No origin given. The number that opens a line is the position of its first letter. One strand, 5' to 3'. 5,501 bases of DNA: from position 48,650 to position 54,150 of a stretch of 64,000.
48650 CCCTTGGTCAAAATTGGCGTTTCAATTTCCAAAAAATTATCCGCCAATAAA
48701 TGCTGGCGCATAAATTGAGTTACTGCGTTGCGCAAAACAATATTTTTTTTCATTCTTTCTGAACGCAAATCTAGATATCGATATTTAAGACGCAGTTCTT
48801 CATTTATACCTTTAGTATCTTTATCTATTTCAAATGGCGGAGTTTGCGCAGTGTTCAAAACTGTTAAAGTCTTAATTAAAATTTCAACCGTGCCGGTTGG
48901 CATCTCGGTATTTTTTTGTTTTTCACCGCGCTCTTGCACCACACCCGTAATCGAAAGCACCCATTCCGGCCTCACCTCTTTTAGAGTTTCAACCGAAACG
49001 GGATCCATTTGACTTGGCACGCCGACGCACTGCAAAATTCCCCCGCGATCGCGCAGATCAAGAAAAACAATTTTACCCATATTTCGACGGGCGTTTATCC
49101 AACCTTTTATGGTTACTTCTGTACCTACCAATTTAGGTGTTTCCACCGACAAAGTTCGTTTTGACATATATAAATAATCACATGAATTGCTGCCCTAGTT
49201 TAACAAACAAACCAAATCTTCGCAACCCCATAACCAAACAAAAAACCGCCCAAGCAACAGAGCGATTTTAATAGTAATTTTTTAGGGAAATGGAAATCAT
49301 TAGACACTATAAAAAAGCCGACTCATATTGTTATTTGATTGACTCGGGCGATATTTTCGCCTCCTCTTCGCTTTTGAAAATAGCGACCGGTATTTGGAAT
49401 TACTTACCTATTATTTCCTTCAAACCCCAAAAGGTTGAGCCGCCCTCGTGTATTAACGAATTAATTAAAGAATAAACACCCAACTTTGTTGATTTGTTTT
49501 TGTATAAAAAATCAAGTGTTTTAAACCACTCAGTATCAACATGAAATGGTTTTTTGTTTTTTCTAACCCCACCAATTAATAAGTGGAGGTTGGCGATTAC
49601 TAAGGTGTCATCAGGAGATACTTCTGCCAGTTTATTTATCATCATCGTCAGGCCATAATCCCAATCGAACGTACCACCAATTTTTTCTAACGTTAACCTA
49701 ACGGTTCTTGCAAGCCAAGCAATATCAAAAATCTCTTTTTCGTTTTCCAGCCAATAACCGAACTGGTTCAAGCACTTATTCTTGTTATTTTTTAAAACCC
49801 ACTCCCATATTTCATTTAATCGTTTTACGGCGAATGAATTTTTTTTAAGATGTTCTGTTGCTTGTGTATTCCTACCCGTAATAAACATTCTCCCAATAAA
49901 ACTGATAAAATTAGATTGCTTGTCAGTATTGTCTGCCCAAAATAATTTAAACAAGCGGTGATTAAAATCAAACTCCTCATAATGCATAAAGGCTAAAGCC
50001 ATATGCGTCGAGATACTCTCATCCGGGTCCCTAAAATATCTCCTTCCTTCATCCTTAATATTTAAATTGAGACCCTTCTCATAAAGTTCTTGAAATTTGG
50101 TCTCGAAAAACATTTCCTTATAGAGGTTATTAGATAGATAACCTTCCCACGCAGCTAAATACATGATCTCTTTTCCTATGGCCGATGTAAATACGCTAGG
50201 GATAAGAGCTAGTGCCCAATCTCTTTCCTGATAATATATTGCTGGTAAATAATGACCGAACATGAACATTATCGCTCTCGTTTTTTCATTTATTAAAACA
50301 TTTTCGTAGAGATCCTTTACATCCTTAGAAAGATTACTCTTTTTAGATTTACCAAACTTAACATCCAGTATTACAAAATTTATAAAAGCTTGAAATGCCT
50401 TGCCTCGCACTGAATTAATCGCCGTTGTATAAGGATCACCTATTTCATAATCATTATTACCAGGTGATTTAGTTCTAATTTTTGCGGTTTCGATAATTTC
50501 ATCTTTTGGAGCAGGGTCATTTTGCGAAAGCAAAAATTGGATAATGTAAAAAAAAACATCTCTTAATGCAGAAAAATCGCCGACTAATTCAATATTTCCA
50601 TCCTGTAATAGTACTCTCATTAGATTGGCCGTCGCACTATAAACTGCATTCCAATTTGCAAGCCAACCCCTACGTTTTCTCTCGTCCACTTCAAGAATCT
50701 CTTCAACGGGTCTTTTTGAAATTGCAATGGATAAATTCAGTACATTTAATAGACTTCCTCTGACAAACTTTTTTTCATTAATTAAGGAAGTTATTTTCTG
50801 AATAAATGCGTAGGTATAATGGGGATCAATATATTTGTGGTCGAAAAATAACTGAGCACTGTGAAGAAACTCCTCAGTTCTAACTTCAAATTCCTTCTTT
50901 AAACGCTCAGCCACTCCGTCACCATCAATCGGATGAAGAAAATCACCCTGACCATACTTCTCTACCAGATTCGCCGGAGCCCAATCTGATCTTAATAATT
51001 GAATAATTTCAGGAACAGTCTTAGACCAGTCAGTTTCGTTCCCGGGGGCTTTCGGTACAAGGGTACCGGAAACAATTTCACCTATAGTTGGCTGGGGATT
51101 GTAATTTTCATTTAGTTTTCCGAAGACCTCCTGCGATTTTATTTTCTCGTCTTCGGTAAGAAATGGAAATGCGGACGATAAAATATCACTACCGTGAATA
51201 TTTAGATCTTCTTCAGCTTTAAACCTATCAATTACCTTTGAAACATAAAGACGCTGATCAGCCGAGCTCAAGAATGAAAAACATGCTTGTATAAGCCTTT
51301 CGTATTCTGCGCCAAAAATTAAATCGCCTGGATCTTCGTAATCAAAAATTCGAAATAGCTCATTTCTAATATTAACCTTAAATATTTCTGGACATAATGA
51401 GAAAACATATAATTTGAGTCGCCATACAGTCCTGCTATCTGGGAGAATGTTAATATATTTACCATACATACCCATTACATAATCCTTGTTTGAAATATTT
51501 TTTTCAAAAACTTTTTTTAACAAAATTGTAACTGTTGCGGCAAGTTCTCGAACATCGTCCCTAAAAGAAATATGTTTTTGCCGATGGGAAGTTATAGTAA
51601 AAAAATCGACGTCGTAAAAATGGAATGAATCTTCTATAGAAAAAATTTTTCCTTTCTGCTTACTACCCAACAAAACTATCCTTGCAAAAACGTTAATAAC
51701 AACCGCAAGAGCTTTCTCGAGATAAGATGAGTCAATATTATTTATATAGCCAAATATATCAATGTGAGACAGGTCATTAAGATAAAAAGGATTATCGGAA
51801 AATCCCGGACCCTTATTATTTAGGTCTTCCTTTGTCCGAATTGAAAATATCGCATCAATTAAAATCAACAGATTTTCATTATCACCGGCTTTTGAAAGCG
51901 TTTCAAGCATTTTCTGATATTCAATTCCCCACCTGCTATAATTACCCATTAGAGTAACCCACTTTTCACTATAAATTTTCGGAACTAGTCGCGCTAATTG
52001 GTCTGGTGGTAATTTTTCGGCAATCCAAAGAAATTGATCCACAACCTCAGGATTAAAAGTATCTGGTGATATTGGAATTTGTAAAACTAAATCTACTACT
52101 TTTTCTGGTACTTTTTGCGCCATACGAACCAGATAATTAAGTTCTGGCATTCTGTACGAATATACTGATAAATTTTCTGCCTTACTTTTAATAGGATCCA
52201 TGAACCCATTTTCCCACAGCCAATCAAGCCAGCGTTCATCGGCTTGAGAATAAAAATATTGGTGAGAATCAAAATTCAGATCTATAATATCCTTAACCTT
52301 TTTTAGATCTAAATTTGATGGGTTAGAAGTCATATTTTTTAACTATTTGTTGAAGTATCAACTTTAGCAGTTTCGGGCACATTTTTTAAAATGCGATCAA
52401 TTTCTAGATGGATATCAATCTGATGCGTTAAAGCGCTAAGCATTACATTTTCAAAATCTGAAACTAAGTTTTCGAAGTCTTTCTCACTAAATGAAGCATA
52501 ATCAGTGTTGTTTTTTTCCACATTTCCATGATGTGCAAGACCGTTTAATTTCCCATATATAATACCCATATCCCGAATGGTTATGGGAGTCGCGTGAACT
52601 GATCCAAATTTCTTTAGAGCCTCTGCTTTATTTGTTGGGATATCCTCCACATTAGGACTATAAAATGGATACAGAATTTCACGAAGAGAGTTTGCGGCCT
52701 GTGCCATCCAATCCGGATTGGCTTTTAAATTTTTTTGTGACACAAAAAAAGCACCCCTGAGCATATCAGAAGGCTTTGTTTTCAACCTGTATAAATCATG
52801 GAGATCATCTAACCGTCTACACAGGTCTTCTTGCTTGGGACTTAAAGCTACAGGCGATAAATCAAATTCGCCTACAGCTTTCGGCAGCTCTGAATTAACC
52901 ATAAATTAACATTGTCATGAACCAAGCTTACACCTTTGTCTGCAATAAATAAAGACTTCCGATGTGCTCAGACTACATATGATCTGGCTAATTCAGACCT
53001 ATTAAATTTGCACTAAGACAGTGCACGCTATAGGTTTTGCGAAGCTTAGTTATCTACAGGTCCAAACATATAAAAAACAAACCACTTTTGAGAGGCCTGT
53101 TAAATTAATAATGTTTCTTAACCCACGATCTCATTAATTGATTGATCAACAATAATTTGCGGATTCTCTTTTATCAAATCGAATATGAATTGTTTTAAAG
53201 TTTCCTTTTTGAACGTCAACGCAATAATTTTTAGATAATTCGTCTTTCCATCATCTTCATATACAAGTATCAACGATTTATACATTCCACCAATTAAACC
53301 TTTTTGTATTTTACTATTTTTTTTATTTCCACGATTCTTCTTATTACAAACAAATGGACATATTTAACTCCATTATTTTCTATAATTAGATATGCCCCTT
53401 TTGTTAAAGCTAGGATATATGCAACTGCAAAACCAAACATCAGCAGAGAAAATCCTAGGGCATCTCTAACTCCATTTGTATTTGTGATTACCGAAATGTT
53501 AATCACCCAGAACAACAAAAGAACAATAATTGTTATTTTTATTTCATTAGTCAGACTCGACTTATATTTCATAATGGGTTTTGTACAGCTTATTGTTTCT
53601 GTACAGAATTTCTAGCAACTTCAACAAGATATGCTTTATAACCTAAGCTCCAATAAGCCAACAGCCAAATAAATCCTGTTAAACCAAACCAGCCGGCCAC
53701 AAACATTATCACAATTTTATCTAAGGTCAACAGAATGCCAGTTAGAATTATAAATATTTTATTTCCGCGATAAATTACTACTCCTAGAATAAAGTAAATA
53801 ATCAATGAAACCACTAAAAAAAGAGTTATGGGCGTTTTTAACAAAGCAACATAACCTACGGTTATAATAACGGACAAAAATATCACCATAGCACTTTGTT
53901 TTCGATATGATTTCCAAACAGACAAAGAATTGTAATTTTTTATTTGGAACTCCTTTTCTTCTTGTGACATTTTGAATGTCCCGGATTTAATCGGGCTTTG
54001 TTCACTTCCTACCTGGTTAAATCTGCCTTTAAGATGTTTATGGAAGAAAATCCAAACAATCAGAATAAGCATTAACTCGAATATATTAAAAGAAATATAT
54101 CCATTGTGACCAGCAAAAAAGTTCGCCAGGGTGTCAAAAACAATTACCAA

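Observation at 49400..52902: AT-rich two-gene module (187 aa + 977 aa) of unknown function wedged between aspS and the RHS locus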

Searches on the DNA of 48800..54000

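Call 99: search_rna_families(source=window, start=48800, end=54000, threshold=evalue, max_evalue=0.1)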
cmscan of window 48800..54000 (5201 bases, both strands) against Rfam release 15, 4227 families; matches with E-value up to 0.1: 0.
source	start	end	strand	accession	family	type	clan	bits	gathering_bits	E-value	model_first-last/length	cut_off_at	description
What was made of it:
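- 52903..53293 (-): 391-nt AT-rich intergenic region upstream of the small gene. Presumed promoter region of the two-gene unit; it may hold a 55-aa ORF. No Rfam family (call 99).
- Tried and rejected: Rfam in 48.8-54 kb: nothing (call 99).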
